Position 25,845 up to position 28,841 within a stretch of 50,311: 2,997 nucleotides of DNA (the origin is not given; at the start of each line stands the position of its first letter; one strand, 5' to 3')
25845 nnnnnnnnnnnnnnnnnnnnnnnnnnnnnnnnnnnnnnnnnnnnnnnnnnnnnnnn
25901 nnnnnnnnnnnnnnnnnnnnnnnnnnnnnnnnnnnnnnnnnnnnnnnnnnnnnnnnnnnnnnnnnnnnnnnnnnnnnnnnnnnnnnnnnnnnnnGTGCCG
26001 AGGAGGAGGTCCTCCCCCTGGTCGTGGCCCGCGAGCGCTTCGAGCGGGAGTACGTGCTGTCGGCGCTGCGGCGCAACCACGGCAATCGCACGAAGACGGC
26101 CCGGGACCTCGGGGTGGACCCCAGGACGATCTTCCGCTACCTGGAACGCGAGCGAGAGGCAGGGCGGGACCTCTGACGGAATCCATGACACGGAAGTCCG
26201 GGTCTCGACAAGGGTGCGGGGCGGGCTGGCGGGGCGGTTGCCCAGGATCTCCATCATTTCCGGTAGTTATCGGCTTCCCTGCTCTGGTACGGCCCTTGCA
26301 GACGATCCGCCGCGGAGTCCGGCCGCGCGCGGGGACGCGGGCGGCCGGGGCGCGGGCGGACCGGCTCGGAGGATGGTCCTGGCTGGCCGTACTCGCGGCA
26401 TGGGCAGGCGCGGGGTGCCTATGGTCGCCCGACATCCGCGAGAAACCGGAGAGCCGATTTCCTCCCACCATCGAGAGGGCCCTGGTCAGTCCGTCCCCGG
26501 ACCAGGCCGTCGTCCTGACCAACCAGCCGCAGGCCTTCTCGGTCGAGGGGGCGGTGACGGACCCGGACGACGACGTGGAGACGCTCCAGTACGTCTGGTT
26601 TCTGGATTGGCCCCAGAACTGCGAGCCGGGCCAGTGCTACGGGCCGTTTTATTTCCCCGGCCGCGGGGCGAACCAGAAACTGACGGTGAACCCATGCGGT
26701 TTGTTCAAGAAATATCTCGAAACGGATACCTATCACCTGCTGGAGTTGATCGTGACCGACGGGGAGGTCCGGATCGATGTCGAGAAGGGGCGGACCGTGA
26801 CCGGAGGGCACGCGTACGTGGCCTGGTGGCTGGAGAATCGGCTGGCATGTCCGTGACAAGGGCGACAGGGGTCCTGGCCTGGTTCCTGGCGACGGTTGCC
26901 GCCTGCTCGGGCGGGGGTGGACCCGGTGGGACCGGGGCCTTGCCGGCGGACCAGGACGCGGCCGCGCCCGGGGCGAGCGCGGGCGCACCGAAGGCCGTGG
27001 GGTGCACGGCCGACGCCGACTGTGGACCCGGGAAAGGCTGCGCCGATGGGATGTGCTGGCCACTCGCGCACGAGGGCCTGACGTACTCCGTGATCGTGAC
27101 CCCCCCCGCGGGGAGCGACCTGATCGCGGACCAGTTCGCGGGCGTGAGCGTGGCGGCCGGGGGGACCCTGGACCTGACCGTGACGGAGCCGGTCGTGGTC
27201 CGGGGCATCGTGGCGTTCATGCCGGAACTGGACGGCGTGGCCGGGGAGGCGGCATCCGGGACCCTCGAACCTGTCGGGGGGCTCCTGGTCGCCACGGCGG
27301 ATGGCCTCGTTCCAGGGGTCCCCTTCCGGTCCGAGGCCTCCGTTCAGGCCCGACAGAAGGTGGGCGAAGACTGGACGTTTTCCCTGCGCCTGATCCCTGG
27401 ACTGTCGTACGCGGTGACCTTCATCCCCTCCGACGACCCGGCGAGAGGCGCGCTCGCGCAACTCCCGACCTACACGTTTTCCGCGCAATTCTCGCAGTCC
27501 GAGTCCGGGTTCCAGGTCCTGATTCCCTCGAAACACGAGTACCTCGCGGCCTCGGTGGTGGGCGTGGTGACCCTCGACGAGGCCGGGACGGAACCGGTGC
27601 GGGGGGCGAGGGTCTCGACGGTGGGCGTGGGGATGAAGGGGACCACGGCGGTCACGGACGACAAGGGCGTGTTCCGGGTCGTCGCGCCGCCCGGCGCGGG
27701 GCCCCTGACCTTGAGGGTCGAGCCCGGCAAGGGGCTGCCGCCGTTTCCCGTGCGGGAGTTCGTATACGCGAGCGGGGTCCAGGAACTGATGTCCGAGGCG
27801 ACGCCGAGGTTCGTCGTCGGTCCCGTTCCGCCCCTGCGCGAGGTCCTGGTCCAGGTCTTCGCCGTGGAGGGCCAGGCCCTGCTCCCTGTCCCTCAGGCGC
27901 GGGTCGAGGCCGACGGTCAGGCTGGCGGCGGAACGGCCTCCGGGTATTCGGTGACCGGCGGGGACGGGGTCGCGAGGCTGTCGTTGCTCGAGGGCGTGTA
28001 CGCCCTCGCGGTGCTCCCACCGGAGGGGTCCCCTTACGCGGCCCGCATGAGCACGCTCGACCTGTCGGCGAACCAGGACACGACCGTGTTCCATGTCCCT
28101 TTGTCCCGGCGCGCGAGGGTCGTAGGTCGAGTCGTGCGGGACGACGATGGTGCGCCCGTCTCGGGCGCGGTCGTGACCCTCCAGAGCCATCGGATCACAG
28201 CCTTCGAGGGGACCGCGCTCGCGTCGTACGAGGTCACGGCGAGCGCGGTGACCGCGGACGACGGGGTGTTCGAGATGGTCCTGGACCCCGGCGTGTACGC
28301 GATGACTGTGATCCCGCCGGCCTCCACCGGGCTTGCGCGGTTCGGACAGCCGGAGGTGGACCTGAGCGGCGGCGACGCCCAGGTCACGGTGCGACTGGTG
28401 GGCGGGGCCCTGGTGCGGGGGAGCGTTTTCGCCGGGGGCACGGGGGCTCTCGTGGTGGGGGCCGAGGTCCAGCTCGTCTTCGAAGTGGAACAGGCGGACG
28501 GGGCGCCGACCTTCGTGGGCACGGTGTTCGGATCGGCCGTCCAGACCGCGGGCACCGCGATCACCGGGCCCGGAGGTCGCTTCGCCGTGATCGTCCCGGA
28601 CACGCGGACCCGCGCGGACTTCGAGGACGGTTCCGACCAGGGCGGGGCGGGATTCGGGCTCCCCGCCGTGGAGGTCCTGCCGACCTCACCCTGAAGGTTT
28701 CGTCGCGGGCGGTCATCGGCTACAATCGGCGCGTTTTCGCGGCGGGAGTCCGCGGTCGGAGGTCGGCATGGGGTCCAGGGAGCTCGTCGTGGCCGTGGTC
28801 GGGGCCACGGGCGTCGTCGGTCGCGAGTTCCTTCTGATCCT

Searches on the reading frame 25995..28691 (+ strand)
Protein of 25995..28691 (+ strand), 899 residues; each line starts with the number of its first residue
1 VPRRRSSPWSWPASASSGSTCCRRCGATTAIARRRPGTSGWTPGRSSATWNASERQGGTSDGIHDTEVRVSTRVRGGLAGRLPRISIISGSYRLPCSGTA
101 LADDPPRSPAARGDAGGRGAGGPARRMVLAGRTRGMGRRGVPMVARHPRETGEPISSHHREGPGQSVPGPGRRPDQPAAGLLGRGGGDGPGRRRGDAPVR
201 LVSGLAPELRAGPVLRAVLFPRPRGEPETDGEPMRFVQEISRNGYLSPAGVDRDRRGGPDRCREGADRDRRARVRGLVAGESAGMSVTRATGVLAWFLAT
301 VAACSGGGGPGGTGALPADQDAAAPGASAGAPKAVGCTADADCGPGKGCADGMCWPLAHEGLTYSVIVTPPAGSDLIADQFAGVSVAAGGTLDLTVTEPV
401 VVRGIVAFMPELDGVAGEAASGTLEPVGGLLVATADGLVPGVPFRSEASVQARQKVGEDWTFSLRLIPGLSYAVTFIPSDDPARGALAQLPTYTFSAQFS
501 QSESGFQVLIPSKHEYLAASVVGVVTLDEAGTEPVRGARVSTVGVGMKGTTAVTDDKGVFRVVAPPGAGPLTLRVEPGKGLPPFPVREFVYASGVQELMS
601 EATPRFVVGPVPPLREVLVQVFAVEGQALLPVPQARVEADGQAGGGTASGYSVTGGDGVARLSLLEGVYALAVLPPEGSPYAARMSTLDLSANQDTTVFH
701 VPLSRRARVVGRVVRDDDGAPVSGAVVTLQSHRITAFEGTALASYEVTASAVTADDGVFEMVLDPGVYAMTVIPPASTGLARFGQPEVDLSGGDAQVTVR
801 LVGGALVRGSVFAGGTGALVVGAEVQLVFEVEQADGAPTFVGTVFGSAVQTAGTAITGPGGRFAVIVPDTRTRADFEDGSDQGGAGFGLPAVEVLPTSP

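Call 42: search_protein_families(library=pfam, proteins=[window:25995-28691:+], max_evalue=0.001)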
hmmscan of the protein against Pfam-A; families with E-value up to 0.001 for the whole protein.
window:25995-28691:+ (899 aa): 1 family
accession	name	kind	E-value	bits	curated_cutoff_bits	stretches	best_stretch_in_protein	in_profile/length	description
PF13620.12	CarboxypepD_reg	-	3.9e-11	43.6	32.3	1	709-801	2-81/82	Carboxypeptidase regulatory-like domain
